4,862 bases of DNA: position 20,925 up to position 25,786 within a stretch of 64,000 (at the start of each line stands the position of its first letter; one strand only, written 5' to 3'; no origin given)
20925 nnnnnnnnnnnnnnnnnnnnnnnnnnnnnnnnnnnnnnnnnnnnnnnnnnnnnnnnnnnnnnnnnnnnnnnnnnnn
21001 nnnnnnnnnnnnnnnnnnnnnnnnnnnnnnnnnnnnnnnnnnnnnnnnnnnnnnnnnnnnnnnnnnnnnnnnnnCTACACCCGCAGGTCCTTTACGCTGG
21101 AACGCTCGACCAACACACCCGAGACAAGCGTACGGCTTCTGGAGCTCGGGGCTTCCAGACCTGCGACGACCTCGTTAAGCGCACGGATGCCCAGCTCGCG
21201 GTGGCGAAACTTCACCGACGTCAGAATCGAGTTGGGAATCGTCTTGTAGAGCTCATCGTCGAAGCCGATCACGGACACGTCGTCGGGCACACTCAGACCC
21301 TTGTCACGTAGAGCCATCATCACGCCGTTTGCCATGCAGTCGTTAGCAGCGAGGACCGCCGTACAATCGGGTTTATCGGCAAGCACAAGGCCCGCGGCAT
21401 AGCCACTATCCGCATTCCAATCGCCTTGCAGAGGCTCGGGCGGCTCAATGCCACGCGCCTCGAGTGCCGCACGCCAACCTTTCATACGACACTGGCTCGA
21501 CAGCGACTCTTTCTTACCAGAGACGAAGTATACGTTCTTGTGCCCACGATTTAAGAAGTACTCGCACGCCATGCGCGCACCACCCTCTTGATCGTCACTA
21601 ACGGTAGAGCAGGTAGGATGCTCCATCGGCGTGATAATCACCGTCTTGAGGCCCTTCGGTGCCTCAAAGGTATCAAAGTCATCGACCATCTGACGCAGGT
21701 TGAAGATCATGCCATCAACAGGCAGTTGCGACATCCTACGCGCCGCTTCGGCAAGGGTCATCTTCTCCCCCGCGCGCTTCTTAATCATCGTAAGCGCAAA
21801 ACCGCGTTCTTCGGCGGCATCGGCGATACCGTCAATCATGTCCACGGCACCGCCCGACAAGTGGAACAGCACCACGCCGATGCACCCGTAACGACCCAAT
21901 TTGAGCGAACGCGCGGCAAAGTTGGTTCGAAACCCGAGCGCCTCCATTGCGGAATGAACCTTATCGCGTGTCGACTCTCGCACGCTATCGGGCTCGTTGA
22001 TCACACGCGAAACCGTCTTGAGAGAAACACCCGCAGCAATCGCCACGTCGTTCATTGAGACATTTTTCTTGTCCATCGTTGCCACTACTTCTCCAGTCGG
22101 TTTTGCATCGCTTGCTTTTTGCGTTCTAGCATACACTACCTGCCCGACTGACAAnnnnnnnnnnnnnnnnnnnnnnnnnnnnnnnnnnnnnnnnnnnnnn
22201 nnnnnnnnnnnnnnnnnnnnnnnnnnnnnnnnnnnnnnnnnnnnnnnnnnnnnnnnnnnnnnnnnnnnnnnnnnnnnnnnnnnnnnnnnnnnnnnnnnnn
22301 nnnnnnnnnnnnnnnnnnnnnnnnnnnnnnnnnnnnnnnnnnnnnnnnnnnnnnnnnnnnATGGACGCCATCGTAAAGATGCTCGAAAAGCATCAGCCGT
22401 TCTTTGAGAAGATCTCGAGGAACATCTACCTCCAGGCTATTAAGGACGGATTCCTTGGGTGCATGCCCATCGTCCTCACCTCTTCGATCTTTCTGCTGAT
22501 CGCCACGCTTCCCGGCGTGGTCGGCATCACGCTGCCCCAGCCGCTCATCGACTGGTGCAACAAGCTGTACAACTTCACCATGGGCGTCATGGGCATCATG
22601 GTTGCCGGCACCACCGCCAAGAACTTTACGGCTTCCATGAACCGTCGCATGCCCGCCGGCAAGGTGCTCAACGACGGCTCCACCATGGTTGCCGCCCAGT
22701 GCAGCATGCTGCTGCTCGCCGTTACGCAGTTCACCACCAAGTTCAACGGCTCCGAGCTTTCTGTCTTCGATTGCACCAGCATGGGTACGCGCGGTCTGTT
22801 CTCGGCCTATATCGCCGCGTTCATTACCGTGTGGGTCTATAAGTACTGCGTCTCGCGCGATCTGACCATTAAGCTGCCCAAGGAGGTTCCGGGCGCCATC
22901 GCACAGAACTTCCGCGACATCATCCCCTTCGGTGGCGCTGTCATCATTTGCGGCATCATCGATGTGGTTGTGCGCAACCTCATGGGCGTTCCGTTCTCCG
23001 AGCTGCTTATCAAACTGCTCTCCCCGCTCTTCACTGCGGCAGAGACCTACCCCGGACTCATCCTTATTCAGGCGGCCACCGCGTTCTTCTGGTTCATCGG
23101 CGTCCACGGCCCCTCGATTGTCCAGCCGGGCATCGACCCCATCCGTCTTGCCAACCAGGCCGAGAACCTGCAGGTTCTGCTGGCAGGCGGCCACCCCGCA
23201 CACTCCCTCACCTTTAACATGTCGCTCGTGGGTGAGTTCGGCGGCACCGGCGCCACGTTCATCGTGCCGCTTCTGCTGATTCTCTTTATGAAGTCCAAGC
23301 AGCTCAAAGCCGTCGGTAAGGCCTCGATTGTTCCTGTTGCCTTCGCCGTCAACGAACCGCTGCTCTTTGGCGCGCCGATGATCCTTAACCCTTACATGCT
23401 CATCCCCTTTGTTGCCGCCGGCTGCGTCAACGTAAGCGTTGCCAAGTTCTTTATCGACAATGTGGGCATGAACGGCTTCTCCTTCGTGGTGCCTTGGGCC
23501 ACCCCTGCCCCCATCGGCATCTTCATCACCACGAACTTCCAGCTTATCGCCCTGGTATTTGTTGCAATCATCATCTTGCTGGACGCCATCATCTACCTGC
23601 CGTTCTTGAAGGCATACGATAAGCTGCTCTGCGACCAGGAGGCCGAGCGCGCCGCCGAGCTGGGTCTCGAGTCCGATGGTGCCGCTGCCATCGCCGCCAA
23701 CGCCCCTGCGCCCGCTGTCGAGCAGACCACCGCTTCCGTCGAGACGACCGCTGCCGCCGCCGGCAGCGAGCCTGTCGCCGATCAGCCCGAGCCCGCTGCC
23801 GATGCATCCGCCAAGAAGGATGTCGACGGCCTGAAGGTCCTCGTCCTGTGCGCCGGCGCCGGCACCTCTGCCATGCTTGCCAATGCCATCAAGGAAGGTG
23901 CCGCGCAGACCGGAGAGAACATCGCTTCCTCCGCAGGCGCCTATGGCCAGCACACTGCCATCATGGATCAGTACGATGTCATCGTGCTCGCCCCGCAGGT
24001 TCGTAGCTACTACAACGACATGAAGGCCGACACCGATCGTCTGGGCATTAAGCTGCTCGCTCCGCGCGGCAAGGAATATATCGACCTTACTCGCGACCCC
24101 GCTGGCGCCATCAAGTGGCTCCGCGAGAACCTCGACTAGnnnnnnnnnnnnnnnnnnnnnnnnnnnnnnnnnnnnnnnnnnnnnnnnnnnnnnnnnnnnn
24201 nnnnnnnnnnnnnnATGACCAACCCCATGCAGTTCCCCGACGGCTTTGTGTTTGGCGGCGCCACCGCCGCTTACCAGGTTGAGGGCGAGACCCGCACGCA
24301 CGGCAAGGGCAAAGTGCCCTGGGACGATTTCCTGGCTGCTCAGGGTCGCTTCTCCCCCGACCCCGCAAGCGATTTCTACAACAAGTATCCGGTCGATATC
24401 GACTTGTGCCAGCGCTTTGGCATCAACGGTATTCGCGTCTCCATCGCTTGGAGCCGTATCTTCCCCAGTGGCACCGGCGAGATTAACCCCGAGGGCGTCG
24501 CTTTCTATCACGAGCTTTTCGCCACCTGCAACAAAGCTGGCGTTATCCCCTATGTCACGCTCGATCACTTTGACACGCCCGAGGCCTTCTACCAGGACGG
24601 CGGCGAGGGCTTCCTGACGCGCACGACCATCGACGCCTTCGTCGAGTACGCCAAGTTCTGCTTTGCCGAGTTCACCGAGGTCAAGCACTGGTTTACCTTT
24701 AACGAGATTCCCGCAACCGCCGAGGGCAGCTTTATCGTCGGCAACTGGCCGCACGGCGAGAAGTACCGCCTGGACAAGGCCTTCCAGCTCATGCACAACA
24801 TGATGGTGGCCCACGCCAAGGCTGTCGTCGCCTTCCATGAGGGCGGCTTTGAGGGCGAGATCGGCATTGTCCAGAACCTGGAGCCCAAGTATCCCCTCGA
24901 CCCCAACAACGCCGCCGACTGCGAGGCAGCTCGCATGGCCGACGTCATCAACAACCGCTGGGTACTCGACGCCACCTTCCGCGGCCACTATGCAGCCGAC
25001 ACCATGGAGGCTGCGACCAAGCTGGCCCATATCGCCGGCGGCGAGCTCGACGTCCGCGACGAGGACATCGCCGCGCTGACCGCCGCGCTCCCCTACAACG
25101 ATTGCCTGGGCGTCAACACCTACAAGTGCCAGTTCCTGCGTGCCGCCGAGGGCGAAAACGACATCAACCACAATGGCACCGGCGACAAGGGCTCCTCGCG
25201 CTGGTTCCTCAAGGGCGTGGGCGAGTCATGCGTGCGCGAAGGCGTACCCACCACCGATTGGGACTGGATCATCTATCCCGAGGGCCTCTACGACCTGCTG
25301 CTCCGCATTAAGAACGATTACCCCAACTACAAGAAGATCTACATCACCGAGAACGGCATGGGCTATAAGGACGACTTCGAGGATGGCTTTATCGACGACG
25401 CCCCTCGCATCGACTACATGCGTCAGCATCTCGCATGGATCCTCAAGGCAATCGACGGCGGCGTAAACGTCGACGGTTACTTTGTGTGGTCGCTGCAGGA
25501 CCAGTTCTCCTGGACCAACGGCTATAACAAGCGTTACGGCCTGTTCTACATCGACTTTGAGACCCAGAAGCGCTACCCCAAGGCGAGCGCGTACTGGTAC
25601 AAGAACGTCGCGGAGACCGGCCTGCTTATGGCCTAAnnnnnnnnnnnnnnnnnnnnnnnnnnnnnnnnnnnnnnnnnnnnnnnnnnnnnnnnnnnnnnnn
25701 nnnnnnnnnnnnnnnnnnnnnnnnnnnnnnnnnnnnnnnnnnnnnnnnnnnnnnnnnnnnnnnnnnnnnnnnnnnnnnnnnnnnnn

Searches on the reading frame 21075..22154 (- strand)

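Call 5: search_protein_families(library=pfam, proteins=[window:21075-22154:-], max_evalue=0.01)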
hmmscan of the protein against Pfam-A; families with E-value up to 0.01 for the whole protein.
window:21075-22154:- (359 aa): 4 families
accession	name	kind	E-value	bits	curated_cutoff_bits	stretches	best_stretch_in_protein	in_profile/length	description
PF13377.12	Peripla_BP_3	-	1.5e-26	93.9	26.5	1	198-354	2-167/167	Periplasmic binding protein-like domain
PF00532.27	Peripla_BP_1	-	6e-19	69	22.2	1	104-331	17-259/281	Periplasmic binding proteins and sugar binding domain of LacI family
PF00356.27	LacI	-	1.1e-17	63.9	27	1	33-78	1-46/46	Bacterial regulatory proteins, lacI family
PF13407.12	Peripla_BP_4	-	1.5e-11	44.8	35.1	1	178-300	92-218/258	Periplasmic binding protein domain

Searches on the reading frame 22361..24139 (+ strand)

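Call 5: search_protein_families(library=pfam, proteins=[window:22361-24139:+], max_evalue=0.01)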
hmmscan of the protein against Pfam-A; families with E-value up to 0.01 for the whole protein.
window:22361-24139:+ (592 aa): 2 families
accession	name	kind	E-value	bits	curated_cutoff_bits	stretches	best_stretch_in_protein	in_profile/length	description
PF02378.23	PTS_EIIC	-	3e-60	204.4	30.7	1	29-354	2-319/319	Phosphotransferase system, EIIC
PF02302.22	PTS_IIB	-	5.6e-12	46.6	23.6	1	492-559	1-67/90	PTS system, Lactose/Cellobiose specific IIB subunit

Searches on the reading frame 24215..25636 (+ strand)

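Call 5: search_protein_families(library=pfam, proteins=[window:24215-25636:+], max_evalue=0.01)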
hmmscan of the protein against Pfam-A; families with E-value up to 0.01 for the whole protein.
window:24215-25636:+ (473 aa): 1 family
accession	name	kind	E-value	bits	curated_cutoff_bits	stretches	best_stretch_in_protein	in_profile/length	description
PF00232.24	Glyco_hydro_1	-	7.7e-148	493.1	22.6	1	5-468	3-450/453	Glycosyl hydrolase family 1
